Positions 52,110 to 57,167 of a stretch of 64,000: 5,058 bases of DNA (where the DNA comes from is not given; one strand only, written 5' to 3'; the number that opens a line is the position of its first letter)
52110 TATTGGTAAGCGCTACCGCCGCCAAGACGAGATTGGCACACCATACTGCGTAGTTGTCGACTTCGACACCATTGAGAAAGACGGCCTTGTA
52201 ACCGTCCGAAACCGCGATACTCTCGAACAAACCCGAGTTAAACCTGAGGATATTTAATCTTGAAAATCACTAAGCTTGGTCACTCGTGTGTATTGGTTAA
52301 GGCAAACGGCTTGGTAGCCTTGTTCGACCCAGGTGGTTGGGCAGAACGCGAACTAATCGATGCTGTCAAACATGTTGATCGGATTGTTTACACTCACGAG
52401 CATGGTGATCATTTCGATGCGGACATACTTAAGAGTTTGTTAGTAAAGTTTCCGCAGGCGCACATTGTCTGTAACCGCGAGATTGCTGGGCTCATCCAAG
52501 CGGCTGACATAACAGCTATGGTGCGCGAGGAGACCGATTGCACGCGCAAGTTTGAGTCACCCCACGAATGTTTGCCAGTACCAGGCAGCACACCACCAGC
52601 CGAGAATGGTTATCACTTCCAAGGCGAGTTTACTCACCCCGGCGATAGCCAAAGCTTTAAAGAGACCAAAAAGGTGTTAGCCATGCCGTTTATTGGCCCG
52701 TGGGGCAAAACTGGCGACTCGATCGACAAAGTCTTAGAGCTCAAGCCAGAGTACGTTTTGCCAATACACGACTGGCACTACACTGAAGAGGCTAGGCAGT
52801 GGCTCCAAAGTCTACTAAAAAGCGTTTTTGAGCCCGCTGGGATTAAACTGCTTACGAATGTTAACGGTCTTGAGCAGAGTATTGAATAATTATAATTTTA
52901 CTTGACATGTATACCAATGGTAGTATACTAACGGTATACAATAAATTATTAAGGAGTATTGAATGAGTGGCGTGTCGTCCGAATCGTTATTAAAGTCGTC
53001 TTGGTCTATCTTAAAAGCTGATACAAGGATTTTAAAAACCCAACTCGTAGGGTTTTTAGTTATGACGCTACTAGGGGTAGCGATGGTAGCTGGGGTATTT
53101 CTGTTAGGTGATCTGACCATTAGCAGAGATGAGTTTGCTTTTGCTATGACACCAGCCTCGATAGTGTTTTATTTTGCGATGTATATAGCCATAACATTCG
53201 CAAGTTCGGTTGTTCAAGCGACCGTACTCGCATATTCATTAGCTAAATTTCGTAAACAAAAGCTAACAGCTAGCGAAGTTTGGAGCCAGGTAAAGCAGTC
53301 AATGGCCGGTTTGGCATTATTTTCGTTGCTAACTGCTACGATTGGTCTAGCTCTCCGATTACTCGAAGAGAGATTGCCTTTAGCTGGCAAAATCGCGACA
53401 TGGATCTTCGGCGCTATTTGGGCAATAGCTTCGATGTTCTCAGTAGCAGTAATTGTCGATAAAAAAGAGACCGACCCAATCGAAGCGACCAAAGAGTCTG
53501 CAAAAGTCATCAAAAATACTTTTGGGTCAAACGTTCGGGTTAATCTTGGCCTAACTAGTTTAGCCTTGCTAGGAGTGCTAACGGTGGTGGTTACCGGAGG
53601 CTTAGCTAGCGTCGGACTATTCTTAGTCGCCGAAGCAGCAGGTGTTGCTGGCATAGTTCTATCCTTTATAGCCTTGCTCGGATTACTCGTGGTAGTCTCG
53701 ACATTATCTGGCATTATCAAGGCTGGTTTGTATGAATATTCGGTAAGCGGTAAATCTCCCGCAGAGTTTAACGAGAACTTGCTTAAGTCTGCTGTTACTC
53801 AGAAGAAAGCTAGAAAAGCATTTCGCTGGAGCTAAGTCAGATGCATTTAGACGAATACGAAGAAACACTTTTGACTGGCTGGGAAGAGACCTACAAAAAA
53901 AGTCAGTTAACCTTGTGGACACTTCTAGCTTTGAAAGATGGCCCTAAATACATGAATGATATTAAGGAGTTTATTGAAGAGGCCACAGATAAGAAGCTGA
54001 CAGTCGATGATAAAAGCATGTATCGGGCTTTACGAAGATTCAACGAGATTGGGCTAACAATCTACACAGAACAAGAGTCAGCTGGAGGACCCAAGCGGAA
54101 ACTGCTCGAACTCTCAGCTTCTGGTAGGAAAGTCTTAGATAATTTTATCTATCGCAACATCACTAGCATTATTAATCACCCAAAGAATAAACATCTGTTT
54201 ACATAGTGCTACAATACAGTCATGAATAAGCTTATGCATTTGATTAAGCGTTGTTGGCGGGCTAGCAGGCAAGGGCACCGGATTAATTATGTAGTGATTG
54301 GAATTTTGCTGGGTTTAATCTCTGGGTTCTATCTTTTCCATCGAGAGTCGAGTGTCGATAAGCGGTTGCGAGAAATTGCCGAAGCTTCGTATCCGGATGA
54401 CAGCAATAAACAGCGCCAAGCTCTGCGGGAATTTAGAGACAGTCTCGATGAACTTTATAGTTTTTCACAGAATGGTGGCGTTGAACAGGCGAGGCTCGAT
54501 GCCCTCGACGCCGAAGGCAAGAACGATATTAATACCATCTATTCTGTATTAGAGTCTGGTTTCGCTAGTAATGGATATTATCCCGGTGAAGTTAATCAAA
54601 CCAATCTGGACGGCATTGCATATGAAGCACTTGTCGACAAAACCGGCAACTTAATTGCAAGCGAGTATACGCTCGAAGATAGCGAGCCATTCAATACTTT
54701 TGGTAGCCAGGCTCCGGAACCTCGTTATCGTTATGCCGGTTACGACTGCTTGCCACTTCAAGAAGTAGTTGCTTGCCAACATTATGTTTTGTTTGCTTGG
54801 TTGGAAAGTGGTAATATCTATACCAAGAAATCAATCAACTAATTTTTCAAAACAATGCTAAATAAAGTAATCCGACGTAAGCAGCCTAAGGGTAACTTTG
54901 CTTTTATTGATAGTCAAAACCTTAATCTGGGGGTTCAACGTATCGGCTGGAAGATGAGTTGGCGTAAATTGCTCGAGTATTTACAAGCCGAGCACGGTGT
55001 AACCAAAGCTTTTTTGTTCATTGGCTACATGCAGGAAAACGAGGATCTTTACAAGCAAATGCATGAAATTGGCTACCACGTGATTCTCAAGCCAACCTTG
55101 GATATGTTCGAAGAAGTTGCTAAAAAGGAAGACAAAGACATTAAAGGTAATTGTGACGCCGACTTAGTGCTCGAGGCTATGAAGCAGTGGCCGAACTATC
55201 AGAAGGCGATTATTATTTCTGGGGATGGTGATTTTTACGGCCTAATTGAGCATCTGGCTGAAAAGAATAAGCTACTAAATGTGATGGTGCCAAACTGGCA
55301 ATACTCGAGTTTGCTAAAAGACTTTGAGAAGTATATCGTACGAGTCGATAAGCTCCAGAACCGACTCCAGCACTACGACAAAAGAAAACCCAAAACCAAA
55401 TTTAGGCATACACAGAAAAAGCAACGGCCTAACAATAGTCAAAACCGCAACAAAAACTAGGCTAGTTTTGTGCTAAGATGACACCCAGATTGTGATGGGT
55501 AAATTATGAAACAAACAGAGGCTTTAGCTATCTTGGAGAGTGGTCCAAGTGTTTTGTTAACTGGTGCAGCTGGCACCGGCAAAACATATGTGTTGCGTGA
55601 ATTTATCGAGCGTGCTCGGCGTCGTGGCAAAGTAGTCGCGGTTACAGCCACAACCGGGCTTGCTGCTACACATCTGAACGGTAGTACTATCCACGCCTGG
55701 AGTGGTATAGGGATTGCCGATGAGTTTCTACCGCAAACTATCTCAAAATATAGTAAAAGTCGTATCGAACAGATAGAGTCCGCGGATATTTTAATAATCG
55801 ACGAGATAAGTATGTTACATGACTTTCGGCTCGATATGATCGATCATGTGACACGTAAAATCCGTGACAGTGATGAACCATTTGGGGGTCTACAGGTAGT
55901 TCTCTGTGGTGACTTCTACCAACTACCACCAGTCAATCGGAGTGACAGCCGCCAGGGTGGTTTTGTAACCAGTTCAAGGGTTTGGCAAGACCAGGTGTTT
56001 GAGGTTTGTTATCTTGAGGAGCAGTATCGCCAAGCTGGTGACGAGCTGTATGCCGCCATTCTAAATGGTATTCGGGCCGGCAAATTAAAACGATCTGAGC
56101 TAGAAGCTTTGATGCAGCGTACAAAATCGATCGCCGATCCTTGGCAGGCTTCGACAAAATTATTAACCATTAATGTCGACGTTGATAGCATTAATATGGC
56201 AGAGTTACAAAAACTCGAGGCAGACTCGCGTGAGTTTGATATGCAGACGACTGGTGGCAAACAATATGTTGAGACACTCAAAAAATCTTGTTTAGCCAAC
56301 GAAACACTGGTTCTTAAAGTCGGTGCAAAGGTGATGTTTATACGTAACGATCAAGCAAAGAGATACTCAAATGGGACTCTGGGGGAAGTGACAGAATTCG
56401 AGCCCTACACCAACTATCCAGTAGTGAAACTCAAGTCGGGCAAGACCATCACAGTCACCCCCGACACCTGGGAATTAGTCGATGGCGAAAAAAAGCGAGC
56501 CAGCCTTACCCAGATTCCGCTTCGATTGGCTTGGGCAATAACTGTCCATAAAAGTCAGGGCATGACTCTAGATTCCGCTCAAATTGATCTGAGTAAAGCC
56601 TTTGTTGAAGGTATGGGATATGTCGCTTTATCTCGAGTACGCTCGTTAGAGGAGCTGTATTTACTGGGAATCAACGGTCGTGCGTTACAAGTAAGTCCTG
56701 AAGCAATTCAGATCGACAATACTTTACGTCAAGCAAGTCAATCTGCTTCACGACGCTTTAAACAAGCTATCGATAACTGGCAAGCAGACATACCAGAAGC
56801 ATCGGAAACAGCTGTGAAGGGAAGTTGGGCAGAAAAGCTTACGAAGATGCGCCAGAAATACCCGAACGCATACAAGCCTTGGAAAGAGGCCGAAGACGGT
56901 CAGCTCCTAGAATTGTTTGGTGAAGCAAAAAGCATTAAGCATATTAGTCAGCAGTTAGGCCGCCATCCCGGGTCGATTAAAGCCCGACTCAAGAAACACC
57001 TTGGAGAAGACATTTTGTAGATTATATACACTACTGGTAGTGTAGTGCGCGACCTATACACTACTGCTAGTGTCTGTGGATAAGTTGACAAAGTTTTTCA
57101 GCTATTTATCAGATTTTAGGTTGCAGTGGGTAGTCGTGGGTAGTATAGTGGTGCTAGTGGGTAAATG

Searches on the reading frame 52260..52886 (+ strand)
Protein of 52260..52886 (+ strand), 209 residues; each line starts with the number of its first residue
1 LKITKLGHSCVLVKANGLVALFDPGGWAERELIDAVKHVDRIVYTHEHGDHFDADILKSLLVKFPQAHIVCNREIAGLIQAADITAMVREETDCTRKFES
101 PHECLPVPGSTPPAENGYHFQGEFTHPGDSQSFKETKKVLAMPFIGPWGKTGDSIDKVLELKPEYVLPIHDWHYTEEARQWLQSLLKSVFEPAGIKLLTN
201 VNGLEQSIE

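Call 63: search_protein_families(library=pfam, proteins=[window:52260-52886:+], max_evalue=0.00001)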
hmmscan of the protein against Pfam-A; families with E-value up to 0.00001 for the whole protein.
window:52260-52886:+ (209 aa): 2 families
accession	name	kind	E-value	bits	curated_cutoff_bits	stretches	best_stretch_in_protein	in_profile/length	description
PF13483.12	Lactamase_B_3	-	4.9e-11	43.3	24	1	2-170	1-160/160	Beta-lactamase superfamily domain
PF00753.33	Lactamase_B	-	1.5e-10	41.8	22.7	1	5-52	3-57/196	Metallo-beta-lactamase superfamily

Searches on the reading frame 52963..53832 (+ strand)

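Call 63: search_protein_families(library=pfam, proteins=[window:52963-53832:+], max_evalue=0.00001)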
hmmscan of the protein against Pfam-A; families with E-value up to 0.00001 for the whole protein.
window:52963-53832:+ (290 aa): 1 family
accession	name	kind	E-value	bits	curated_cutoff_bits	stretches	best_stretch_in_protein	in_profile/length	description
PF19656.5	DUF6159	-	2.2e-16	60.8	27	1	67-265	8-202/204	Family of unknown function (DUF6159)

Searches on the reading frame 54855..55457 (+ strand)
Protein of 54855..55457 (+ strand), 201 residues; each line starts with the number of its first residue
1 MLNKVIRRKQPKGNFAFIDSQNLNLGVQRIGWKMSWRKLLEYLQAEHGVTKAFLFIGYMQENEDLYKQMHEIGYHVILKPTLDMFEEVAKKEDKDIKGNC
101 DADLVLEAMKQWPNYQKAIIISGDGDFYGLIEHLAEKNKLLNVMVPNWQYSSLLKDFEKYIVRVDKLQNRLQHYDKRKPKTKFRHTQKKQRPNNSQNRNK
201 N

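Call 64: search_protein_families(library=pfam, proteins=[window:54855-55457:+], max_evalue=0.00001)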
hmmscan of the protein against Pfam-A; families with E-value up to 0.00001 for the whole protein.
window:54855-55457:+ (201 aa): 1 family
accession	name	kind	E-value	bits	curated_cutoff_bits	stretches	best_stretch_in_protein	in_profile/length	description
PF01936.24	NYN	-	1.2e-13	52.3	24.2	1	17-147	5-126/145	NYN domain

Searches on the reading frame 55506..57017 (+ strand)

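Call 64: search_protein_families(library=pfam, proteins=[window:55506-57017:+], max_evalue=0.00001)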
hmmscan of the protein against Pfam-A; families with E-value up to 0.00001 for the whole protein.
window:55506-57017:+ (504 aa): 7 families
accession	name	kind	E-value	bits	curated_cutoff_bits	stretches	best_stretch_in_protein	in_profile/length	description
PF05970.20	PIF1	-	2.2e-39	135.8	25.9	1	9-180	18-193/223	PIF1-like helicase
PF13604.12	AAA_30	-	6e-18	65.7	27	1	2-203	5-181/191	AAA domain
PF13245.12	AAA_19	-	5.9e-16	59.3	25.1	1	3-143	1-132/134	AAA domain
PF21530.3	Pif1_2B_dom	-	3.5e-09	36.7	23.9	1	254-298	2-47/47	DNA helicase Pif1, 2B domain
PF01443.25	Viral_helicase1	-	5.2e-09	36.7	21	0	18-107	3-78/228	Viral superfamily 1 RNA helicase core domain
PF13401.12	AAA_22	-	1.3e-08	35.7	27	1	14-135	6-122/130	AAA domain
PF13191.12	AAA_16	-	4.6e-07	30.9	32.6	1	12-46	23-57/167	AAA ATPase domain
